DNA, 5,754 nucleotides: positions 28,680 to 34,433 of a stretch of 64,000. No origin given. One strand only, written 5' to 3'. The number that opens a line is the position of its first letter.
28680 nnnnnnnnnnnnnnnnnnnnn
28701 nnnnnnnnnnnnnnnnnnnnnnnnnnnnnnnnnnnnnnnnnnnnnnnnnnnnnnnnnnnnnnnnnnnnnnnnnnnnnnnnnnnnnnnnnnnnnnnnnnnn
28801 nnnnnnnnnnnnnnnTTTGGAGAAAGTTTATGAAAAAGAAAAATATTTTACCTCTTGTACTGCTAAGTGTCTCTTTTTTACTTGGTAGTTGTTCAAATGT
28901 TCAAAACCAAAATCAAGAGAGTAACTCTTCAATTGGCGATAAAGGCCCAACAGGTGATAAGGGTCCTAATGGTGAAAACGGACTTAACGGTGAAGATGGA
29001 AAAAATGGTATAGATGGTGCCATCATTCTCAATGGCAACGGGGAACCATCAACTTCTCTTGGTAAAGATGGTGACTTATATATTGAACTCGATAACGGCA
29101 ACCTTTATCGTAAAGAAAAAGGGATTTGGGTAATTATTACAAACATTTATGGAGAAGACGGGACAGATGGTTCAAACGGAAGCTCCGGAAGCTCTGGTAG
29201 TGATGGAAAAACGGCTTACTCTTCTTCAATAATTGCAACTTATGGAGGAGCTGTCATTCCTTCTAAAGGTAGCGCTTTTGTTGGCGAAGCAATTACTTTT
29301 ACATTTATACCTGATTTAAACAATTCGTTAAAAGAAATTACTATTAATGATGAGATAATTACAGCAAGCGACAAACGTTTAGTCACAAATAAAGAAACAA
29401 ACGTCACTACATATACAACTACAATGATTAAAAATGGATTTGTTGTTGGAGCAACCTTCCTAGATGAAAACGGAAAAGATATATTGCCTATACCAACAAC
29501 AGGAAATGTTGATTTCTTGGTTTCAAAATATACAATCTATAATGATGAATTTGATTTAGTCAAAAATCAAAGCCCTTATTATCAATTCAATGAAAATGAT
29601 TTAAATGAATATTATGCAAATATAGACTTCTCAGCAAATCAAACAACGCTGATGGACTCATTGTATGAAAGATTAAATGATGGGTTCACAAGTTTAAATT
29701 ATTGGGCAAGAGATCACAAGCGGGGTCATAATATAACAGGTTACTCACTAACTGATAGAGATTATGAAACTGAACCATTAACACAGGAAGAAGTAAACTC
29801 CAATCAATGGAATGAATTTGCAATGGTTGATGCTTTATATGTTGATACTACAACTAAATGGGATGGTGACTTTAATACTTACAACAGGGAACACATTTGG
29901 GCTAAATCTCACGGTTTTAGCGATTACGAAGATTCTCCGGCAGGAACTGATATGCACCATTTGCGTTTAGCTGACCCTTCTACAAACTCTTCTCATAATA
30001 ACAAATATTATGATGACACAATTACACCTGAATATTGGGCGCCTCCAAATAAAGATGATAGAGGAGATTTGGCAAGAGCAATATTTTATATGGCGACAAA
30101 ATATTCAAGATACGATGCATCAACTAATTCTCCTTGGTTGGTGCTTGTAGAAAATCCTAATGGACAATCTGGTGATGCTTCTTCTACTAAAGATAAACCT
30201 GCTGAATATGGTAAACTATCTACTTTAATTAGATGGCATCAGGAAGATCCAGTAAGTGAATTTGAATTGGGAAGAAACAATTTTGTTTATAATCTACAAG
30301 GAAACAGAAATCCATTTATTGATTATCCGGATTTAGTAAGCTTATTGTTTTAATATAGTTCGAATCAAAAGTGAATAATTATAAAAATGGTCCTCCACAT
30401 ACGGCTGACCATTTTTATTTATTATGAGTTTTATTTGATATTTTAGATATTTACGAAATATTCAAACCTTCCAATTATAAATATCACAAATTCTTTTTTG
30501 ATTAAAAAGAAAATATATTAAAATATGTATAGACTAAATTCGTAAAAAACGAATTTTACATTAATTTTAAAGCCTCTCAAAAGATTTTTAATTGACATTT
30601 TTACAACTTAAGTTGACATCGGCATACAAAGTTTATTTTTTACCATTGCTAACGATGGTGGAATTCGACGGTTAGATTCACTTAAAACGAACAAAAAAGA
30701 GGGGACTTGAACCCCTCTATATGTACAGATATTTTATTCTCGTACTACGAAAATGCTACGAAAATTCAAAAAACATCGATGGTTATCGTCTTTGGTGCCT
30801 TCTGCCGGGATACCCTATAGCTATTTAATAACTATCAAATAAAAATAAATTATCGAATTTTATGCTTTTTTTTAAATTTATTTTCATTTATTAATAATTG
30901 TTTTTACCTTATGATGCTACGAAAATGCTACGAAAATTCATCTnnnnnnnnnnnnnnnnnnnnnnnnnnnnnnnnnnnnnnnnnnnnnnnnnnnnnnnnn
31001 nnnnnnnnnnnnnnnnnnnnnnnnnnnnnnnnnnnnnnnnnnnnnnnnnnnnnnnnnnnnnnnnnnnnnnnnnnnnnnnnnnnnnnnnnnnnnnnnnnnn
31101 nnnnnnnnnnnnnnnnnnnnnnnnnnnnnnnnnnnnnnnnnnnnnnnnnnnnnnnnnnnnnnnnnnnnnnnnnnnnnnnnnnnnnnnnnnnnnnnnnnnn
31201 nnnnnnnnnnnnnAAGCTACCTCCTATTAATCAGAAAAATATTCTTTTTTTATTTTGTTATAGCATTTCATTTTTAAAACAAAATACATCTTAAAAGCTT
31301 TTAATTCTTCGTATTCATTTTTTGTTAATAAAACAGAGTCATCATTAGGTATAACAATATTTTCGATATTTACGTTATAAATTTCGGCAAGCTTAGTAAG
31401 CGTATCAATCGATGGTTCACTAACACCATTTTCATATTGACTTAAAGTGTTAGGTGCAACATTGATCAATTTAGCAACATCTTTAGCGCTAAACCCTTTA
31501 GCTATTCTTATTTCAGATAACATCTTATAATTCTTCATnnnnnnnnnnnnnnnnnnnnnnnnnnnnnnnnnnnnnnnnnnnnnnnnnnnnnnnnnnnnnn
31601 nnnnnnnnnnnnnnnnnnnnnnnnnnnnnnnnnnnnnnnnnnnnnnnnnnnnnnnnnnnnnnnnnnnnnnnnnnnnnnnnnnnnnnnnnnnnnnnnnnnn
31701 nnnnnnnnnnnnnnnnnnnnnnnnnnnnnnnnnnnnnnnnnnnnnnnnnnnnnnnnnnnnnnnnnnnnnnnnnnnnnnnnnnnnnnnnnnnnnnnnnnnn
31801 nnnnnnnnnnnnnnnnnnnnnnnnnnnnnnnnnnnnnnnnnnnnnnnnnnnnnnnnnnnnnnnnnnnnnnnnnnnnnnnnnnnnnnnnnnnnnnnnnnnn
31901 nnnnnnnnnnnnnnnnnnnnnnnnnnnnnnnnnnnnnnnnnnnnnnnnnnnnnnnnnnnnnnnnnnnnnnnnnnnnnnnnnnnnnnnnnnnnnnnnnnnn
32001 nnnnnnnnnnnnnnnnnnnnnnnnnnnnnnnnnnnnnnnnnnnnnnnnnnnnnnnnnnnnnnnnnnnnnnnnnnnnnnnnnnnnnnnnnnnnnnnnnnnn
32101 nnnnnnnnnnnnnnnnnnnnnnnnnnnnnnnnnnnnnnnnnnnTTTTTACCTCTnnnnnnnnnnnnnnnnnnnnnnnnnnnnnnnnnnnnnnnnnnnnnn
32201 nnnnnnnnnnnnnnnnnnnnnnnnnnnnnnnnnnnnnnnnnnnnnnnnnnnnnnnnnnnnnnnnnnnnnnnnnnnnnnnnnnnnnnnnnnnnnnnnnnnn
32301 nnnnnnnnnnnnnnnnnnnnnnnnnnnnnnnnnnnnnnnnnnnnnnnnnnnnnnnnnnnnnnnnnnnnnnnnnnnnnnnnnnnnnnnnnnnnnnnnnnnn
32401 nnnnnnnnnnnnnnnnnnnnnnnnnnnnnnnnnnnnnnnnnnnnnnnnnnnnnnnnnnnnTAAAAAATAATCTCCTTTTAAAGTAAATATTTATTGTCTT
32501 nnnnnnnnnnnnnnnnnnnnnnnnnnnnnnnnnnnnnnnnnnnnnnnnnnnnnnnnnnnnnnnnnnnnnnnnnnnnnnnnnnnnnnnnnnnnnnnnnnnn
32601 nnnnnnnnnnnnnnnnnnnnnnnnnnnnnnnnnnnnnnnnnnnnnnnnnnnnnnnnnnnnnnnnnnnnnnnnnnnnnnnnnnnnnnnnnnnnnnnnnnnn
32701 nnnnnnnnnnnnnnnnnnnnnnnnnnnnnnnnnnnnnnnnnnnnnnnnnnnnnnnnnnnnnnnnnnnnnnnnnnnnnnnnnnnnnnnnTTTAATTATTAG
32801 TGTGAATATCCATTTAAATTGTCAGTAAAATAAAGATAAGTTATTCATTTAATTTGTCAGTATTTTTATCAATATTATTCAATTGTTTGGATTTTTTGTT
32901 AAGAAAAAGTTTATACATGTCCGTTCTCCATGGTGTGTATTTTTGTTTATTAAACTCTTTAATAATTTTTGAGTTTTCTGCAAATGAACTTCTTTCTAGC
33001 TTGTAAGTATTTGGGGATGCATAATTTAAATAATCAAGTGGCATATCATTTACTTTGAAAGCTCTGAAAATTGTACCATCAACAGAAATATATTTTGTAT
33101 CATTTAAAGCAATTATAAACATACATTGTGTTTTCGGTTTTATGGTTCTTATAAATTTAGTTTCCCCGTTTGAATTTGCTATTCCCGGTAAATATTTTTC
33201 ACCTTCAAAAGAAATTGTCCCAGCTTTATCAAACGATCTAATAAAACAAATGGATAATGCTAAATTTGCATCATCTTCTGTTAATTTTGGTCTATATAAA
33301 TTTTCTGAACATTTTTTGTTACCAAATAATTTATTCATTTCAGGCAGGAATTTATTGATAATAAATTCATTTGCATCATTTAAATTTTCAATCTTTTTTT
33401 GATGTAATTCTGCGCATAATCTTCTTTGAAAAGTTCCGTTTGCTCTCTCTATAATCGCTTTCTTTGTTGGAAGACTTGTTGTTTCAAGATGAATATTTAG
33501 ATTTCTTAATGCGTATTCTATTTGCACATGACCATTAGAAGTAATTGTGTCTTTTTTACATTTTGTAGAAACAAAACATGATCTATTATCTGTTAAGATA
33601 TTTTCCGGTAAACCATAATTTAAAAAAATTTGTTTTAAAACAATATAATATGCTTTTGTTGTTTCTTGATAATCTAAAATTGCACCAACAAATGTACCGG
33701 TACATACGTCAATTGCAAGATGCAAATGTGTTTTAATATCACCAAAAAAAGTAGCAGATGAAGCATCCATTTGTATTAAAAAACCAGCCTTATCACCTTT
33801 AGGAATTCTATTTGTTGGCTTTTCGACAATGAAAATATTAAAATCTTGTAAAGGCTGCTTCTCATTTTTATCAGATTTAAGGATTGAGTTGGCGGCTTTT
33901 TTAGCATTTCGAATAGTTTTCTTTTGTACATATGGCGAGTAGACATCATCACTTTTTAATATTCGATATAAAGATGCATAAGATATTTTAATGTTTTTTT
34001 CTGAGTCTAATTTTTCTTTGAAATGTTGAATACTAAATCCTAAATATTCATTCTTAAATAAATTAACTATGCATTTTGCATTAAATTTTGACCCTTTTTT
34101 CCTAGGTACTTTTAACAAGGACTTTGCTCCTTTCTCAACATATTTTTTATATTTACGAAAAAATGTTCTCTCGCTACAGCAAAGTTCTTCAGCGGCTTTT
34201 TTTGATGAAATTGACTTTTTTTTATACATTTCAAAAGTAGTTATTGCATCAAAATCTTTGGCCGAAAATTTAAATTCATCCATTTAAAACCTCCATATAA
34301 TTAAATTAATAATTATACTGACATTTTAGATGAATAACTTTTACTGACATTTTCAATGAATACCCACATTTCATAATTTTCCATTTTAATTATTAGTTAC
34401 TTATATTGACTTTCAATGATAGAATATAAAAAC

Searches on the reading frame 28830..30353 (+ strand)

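Call 58: search_protein_families(library=pfam, proteins=[window:28830-30353:+], max_evalue=0.001)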
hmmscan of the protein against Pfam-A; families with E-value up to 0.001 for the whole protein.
window:28830-30353:+ (507 aa): 2 families
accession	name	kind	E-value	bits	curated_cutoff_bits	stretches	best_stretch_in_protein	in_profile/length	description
PF04231.19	Endonuclease_1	-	2e-23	83.8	25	1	339-500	63-234/235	Endonuclease I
PF01391.23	Collagen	-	1.6e-05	25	27.2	0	36-63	10-37/60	Collagen triple helix repeat (20 copies)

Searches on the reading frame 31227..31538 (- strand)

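Call 58: search_protein_families(library=pfam, proteins=[window:31227-31538:-], max_evalue=0.001)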
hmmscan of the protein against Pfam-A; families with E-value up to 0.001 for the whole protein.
window:31227-31538:- (103 aa): 4 families
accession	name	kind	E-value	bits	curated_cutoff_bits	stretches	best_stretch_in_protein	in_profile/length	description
PF01381.28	HTH_3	-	1.1e-16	61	23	1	8-59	2-53/55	Helix-turn-helix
PF12844.13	HTH_19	-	3.5e-11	43.3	30.2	1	4-59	1-56/64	Helix-turn-helix domain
PF13443.12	HTH_26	-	8.9e-10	39.1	22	1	7-67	2-63/63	Cro/C1-type HTH DNA-binding domain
PF13560.12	HTH_31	-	2.2e-08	34.7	27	1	9-56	8-56/64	Helix-turn-helix domain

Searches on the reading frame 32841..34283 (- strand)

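Call 58: search_protein_families(library=pfam, proteins=[window:32841-34283:-], max_evalue=0.001)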
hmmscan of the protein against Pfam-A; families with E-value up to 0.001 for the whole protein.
window:32841-34283:- (480 aa): 2 families
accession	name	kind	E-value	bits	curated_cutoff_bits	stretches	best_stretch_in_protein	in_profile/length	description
PF00665.32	rve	-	3.5e-06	27.6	32.6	1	170-243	8-84/102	Integrase core domain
PF13551.12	HTH_29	-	0.00026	21.4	28.1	0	27-63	15-51/64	Winged helix-turn helix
